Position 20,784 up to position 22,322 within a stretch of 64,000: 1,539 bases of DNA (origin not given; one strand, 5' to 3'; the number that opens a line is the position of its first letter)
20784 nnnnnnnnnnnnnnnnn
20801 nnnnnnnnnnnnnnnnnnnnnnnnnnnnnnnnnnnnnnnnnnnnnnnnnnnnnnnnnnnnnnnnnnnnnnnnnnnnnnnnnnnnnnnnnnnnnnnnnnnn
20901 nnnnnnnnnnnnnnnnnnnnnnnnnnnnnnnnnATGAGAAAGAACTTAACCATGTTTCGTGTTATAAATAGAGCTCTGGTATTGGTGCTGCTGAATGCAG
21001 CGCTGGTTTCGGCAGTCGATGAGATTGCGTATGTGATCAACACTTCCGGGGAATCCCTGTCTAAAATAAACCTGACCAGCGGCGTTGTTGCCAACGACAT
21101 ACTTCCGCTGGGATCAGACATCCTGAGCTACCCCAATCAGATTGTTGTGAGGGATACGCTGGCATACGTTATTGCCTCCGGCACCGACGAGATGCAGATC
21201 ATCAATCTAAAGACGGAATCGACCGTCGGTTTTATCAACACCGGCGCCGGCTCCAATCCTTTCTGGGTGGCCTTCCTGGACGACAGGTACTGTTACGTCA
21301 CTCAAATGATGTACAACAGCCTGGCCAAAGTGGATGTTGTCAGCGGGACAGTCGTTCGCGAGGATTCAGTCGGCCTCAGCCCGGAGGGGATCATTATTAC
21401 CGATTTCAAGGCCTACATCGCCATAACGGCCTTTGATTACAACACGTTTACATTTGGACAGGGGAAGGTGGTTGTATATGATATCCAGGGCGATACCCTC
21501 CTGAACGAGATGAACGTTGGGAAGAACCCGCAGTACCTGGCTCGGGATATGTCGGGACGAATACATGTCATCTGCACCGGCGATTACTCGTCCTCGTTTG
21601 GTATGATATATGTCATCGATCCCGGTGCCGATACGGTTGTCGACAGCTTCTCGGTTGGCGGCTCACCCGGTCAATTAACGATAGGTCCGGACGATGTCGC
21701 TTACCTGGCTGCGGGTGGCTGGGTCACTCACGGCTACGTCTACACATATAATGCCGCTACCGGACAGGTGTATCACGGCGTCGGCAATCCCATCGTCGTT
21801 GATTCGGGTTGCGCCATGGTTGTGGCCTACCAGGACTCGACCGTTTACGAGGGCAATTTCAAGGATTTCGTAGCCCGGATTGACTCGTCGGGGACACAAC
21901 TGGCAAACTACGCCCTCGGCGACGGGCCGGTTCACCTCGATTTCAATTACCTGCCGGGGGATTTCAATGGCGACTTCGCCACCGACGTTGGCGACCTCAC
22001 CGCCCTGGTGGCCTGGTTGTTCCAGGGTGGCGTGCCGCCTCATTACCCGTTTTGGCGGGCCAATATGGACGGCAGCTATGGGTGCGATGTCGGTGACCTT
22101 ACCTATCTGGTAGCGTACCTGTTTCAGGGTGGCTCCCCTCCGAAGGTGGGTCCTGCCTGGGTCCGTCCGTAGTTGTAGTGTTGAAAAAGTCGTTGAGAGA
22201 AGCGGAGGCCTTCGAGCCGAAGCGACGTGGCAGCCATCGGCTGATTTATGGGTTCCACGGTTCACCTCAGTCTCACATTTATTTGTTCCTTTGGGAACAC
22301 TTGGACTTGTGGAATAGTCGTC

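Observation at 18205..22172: B12-riboswitch operon whose BtuG-like propeller carries a dockerin instead of a lipid anchor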

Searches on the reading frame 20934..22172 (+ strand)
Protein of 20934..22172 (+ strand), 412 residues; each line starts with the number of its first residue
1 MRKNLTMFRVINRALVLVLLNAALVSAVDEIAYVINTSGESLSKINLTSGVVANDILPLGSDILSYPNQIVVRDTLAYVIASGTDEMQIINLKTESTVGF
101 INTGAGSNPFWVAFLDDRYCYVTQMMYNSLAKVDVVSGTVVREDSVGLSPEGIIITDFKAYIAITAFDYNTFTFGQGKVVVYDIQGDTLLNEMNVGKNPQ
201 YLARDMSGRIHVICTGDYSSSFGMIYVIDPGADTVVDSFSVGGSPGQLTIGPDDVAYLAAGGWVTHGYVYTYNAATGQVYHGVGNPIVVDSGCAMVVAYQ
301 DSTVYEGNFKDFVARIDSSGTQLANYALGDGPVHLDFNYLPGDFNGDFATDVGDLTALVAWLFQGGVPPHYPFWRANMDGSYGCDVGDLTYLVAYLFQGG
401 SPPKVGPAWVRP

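Call 3: search_protein_families(library=pfam, proteins=[window:20934-22172:+], max_evalue=0.1)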
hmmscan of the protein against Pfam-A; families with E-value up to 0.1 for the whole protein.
window:20934-22172:+ (412 aa): 1 family
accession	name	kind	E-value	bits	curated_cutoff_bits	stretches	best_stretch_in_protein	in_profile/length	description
PF21783.3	YNCE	-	0.0001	22.2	27.1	1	82-200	217-329/339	YNCE-like beta-propeller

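Call 4: search_protein_families(library=ncbifam, proteins=[window:20934-22172:+], max_evalue=0.1)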
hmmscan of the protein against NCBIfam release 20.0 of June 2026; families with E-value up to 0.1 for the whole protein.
window:20934-22172:+ (412 aa): 5 families
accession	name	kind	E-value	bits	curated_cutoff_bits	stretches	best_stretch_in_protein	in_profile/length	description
TIGR03866.1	PQQ_ABC_repeats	subfamily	2.7e-13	49.7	287.3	2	25-156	6-133/310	PQQ-dependent catabolism-associated beta-propeller protein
NF048007.1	MmpL3Stblzr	equivalog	1.2e-09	37.8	600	2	11-149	5-134/366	MmpL3/TtfA transport complex stabilizer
TIGR02276.1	beta_rpt_yvtn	repeat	3.6e-05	23.7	27.85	1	225-250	16-41/42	beta-propeller repeat protein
NF052460.1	L-NosZ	equivalog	0.00037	19.1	700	1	78-224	58-200/480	clade III lactonase-type nitrous-oxide reductase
NF038117.1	choice_anch_I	subfamily_domain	0.0034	16.3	300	0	162-205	61-103/458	choice-of-anchor I family protein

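Call 9: search_solved_structures(query=window:20934-22172:+, max_evalue=10, show_alignments=3)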
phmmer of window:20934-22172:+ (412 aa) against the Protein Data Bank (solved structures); distinct sequences matched with E-value up to 10: 11.
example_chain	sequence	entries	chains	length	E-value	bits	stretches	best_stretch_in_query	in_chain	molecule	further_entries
1l0q_A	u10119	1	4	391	1.8e-11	47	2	31-255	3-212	Surface layer protein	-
8baz_A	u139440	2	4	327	2.3e-06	30.1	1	67-249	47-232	Surface layer protein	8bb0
3dsm_A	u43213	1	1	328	2.7e-06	29.9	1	67-249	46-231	uncharacterized protein BACUNI_02894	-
8bmy_A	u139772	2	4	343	3.2e-06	29.7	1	67-249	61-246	Putative surface layer protein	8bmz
8bai_A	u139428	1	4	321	3.6e-06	29.5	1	67-248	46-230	Surface layer protein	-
8bn0_A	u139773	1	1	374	4.7e-06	29.1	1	67-249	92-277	Putative surface layer protein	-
8bmx_D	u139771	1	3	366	5.8e-06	28.8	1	67-249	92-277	YncE family protein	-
8puj_A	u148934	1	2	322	2.1e-05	27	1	68-232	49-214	YncE family protein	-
8okv_B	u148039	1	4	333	2.2e-05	26.9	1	68-235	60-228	Putative surface layer protein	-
8p97_B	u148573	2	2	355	3.9e-05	26.1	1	68-223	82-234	Putative surface layer protein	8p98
3bws_A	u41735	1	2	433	0.00037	22.9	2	178-266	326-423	protein Lp49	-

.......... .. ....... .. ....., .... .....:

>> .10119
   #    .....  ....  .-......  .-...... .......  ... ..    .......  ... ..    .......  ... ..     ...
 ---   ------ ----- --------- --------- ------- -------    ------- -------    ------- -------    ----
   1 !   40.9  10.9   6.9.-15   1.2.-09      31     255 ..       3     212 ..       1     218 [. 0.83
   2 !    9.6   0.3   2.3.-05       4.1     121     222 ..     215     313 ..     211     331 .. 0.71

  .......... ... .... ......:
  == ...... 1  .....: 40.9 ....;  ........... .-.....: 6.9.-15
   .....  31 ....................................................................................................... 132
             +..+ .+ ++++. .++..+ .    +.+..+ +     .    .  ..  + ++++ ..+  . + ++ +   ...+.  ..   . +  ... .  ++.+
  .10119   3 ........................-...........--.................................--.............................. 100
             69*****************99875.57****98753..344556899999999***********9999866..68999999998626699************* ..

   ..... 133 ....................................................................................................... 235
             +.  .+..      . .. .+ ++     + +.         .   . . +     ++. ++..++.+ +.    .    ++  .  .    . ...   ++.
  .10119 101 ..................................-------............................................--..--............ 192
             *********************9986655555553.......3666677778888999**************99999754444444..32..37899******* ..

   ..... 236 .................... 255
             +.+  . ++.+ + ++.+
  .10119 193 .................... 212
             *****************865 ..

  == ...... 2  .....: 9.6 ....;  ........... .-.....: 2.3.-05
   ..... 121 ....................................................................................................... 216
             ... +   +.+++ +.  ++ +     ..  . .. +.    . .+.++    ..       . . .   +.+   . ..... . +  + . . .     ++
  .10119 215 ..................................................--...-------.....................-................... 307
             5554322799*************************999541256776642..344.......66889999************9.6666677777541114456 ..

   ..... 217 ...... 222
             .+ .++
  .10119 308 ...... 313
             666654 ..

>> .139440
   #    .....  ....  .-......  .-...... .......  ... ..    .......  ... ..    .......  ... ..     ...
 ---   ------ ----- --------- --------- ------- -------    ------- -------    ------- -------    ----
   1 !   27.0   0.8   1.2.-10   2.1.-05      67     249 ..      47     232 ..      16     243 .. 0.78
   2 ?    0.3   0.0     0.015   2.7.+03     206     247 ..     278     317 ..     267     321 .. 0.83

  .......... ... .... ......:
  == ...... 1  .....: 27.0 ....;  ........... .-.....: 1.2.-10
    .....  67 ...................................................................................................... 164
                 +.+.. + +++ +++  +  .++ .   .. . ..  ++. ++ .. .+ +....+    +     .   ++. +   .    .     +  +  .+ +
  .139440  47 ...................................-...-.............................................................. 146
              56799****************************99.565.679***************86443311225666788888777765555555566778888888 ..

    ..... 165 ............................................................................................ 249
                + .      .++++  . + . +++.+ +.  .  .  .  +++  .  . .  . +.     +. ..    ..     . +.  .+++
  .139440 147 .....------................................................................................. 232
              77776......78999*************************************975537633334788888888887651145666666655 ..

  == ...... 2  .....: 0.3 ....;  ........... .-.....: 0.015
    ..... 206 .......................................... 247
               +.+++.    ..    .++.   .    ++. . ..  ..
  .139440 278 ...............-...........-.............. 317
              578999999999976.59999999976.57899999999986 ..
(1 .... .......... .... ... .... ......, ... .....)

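Call 12: find_homologous_proteins(query=window:20934-22172:+, max_evalue=0.001)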
Query window:20934-22172:+ (412 aa): 240 proteins with E <= 0.001 among 8000 candidates; the best 120 are listed.
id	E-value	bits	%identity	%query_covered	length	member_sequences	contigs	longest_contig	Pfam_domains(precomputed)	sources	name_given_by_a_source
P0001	8.4e-271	916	100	99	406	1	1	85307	-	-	-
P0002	5.1e-225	765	80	100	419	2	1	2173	-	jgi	jgi:DNA-binding beta-propeller fold protein YncE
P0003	1.1e-217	741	80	97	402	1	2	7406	-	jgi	-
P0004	2.4e-212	724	77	99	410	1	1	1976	-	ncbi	-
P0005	3.5e-196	670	71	99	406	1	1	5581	-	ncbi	ncbi:MAG: hypothetical protein AB1744_04085 [Candidatus Zixiibacteriota bacterium]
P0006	3.7e-192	657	70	99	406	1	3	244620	-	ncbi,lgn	-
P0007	5.1e-187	640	68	98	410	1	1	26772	-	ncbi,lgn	-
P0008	7.1e-174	597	65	93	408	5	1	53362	-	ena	-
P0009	6.3e-173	594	73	82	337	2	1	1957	-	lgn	-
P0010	2.4e-168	579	64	98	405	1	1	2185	PF21783.3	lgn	-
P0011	1.1e-166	573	62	99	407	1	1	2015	-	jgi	-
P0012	3.1e-163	562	62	98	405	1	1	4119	PF21783.3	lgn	-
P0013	1.8e-162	559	61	94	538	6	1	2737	-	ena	-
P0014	1.2e-161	557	62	93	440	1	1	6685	-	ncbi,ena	-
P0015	1.8e-161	556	61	98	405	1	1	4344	-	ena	-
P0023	4.5e-156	538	61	96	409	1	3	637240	-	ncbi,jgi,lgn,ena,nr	ncbi:MAG: hypothetical protein OEV49_02030 [candidate division Zixibacteria bacterium]|nr:hypothetic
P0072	1.3e-139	484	54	99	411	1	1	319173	-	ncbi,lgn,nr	ncbi:MAG: hypothetical protein JW763_00700 [candidate division Zixibacteria bacterium]|nr:hypothetic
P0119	4.4e-131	456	52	96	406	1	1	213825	PF00404.25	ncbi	-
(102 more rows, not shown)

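Call 16: find_encoding_contigs(protein=P0023, flank=6000, max_places=2)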
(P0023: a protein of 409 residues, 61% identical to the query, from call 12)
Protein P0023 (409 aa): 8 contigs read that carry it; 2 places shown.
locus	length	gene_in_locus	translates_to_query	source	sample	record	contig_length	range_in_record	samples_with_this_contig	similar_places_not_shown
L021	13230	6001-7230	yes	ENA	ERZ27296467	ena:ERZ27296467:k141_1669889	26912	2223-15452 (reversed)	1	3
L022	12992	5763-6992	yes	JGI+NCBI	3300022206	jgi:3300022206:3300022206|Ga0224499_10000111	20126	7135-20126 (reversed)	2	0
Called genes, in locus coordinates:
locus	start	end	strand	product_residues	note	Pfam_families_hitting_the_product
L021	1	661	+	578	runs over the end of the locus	PF01869:BcrAD_BadFG (faint), PF02543:Carbam_trans_N, PF16861:Carbam_trans_C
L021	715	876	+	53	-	PF19451:DUF5989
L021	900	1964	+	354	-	PF00657:Lipase_GDSL, PF13472:Lipase_GDSL_2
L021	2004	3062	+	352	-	PF13472:Lipase_GDSL_2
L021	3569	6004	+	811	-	PF13620:CarboxypepD_reg, PF13715:CarbopepD_reg_2, PF07715:Plug, PF00593:TonB_dep_Rec_b-barrel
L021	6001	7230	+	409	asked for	-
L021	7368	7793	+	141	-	-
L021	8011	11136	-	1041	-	-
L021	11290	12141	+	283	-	-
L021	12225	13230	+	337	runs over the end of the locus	PF07676:PD40 (faint), PF26549:Tricorn_N (faint), PF26550:Tricorn_2nd (faint)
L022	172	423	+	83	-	PF16861:Carbam_trans_C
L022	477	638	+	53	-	PF19451:DUF5989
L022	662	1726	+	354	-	PF00657:Lipase_GDSL, PF13472:Lipase_GDSL_2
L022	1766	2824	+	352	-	PF13472:Lipase_GDSL_2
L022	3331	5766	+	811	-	PF13620:CarboxypepD_reg, PF13715:CarbopepD_reg_2, PF07715:Plug, PF00593:TonB_dep_Rec_b-barrel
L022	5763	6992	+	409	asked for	-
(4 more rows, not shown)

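Call 17: find_encoding_contigs(protein=P0072, flank=6000, max_places=2)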
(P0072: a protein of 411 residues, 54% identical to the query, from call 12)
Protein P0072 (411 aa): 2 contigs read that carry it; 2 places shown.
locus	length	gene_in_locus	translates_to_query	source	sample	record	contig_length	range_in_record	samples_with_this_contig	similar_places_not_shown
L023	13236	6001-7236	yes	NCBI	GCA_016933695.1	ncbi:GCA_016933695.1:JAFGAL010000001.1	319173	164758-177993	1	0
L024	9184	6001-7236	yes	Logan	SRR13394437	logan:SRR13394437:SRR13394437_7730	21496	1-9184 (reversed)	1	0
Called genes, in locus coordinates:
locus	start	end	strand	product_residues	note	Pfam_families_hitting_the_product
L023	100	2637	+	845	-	PF13435:Cytochrome_C554 (faint), PF14522:Cytochrome_C7 (faint), PF22113:Mtrc-MtrF_II-IV_dom (weak), PF01292:Ni_hydr_CYTB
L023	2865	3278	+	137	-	PF18936:DUF5684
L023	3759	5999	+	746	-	PF13620:CarboxypepD_reg, PF13715:CarbopepD_reg_2, PF07715:Plug, PF00593:TonB_dep_Rec_b-barrel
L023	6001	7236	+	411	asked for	-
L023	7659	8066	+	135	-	PF13484:Fer4_16 (faint), PF13183:Fer4_8, PF13237:Fer4_10 (faint), PF13187:Fer4_9 (weak), PF13534:Fer4_17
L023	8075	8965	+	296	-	PF02754:CCG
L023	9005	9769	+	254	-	PF13183:Fer4_8 (faint), PF13534:Fer4_17 (faint), PF14691:Fer4_20 (faint), PF13237:Fer4_10, PF12838:Fer4_7 (weak), PF13187:Fer4_9 (weak)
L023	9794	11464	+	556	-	PF00890:FAD_binding_2, PF01134:GIDA (faint), PF03486:HI0933_like (faint), PF07992:Pyr_redox_2 (weak), PF12831:FAD_oxidored (faint)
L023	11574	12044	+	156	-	-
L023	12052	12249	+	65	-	-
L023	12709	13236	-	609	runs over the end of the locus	PF13522:GATase_6, PF13537:GATase_7, PF01380:SIS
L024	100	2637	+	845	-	PF13435:Cytochrome_C554 (faint), PF14522:Cytochrome_C7 (faint), PF22113:Mtrc-MtrF_II-IV_dom (weak), PF01292:Ni_hydr_CYTB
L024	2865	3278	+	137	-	PF18936:DUF5684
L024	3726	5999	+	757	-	PF13620:CarboxypepD_reg, PF13715:CarbopepD_reg_2, PF07715:Plug, PF00593:TonB_dep_Rec_b-barrel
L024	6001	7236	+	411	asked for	-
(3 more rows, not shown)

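Call 18: find_encoding_contigs(protein=P0119, flank=6000, max_places=2)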
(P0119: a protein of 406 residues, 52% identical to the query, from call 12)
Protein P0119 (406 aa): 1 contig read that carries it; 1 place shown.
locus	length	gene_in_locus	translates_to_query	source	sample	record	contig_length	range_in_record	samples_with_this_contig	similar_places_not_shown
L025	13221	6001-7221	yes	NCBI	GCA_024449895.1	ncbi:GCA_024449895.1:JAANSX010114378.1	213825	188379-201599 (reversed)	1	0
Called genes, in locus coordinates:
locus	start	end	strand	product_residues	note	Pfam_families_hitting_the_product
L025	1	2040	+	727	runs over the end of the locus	PF01578:Cytochrom_C_asm, PF16327:CcmF_C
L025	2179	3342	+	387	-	-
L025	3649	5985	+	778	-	PF13620:CarboxypepD_reg, PF13715:CarbopepD_reg_2 (weak), PF07715:Plug, PF00593:TonB_dep_Rec_b-barrel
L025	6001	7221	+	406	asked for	PF00404:Dockerin_1 (weak)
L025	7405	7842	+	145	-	PF00127:Copper-bind (faint)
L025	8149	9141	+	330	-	-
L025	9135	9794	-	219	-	-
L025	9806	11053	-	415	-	-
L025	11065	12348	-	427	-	-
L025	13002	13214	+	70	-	-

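Call 22: search_protein_families(library=pfam, alignment_id=A1, max_evalue=0.01)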
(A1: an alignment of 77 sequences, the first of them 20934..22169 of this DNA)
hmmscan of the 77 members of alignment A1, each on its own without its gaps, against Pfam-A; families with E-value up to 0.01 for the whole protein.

A. member 1, window:20934-22169:+ (412 aa): 1 family
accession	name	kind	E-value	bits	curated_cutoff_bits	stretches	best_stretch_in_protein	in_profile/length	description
PF21783.3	YNCE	-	0.0001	22.2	27.1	1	82-200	217-329/339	YNCE-like beta-propeller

B. families by the number of members that match (of 77 scanned): 11 families
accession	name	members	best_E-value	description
PF21783.3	YNCE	53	2e-07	YNCE-like beta-propeller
PF00404.24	Dockerin_1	45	4.9e-10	Dockerin type I domain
PF02239.22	Cytochrom_D1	20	1.4e-06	Cytochrome D1 heme domain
PF16819.11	DUF5074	3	0.00085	Domain of unknown function (DUF5074)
PF10282.15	Lactonase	2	0.00022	Lactonase, 7-bladed beta-propeller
PF21959.2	DUF6923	2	0.00079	Repeat of unknown function (DUF6923)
PF06433.17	Me-amine-dh_H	2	0.0077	Methylamine dehydrogenase heavy chain (MADH)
PF25377.1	DUF7886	1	0.00098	Domain of unknown function (DUF7886)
PF13360.13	PQQ_2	1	0.0065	Outer membrane protein assembly factor BamB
PF23414.1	Beta-prop_EML_2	1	0.007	Echinoderm microtubule-associated protein second beta-propeller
PF01436.27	NHL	1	0.0076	NHL repeat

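Call 33: predict_structure(alignment_id=A1)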
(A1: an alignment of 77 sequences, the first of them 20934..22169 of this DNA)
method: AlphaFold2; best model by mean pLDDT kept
length: 412 residues; sequences in the alignment: 77
mean_pLDDT: 94.0   pTM: 0.90
mean pLDDT of the five models: 94.0, 93.9, 93.1, 92.9, 89.8
residues with pLDDT >= 90: 359; 70-90: 40; 50-70: 12; < 50: 1
segments of 3 or more residues with pLDDT < 50: none
pLDDT, mean of each block of 10 residues (from residue 1): 76 82 65 96 97 98 97 97 98 98 98 96 98 98 98 97 98 97 96 98 96 94 97 98 95 96 84 97 95 95 95 94 93 95 93 96 94 92 93 96 90 78
secondary structure, 60 per line:
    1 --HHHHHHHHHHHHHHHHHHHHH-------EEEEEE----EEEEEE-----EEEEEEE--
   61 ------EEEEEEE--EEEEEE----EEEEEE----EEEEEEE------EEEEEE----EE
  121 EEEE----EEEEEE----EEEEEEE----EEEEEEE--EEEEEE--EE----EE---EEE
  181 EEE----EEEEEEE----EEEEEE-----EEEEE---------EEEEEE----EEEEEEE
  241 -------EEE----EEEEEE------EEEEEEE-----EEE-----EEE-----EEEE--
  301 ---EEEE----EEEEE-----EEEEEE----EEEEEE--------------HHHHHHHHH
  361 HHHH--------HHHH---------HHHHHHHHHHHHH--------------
elements in order: H3-23 E31-36 E41-46 E52-58 E67-73 E76-81 E86-91 E96-102 E109-114 E119-124 E129-134 E139-145 E150-156 E159-164 E178-183 E188-194 E199-204 E210-214 E224-229 E234-240 E248-250 E255-260 E267-273 E279-281 E287-289 E295-298 E304-307 E312-316 E322-327 E332-337 H352-364 H373-376 H386-398

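Call 36: fold_search(model_id=the predicted structure, library=pdb)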
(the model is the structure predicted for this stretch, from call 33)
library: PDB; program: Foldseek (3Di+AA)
matches with E <= 10: 1938; with E <= 0.001: 1746
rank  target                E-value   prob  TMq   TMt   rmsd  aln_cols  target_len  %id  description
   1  1l0q_A                2.7e-18  1.00  0.63  0.66   2.5       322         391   25  Tandem YVTN beta-propeller and PKD domains from an archaeal surface layer protein (released 2002-11-06)
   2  3dsm                  3.3e-18  1.00  0.63  0.78   3.0       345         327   18  Crystal structure of the surface layer protein BACUNI_02894 from Bacteroides uniformis, Northeast Structural Genomics Co (released 2008-09-09)
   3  8bmz_A                4.4e-18  1.00  0.63  0.77   3.3       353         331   18  Bacteroides thetaiotaomicron surface lipoprotein BT1954 bound to adenosylcobalamin (released 2023-08-16)
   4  8bmz_B                4.6e-18  1.00  0.62  0.76   3.2       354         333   18  Bacteroides thetaiotaomicron surface lipoprotein BT1954 bound to adenosylcobalamin (released 2023-08-16)
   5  8bmx_D                5.1e-18  1.00  0.62  0.76   3.1       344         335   17  Bacteroides thetaiotaomicron B12 TonB dependent transporter in complex with a surface lipoprotein (released 2023-09-20)
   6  8bai_B                5.1e-18  1.00  0.61  0.78   3.2       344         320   17  The surface-exposed lipo-protein of BtuG2 in complex with cyanocobalamin. (released 2023-10-25)
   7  8bn0                  6.3e-18  1.00  0.62  0.74   3.7       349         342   17  Bacteroides thetaiotaomicron surface protein BT1954 bound to (released 2023-08-16)
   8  8bai_A                6.7e-18  1.00  0.62  0.78   3.3       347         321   17  The surface-exposed lipo-protein of BtuG2 in complex with cyanocobalamin. (released 2023-10-25)
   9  8okv_D                9.2e-18  1.00  0.61  0.78   3.5       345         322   16  lipoprotein BT2095 from Bacteroides thetaiotamicron bound to cyanocobalamin CnCbl (released 2023-09-20)
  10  8okv_A                1.2e-17  1.00  0.62  0.79   3.3       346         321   16  lipoprotein BT2095 from Bacteroides thetaiotamicron bound to cyanocobalamin CnCbl (released 2023-09-20)
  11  8okv_B                2.2e-17  1.00  0.63  0.78   2.9       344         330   16  lipoprotein BT2095 from Bacteroides thetaiotamicron bound to cyanocobalamin CnCbl (released 2023-09-20)
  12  8ptf                  2.4e-17  1.00  0.65  0.77   3.2       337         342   18  The surface-exposed lipo-protein of BtuG2 in complex with cyanocobalamin. (released 2024-07-24)
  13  8bmy_A                3.5e-17  1.00  0.62  0.76   3.4       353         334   18  Bacteroides thetaiotaomicron surface lipoprotein bound to cyanocobalamin (released 2023-08-16)
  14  8p97_B                8.8e-17  1.00  0.62  0.76   3.1       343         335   17  BtuB3G3 bound to cyanocobalamin with disordered EL8 (released 2023-08-16)
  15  8ptd                  1.5e-16  1.00  0.64  0.76   3.9       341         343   18  The surface-exposed lipo-protein of BtuG1 in complex with cyanocobalamin. (released 2024-07-24)
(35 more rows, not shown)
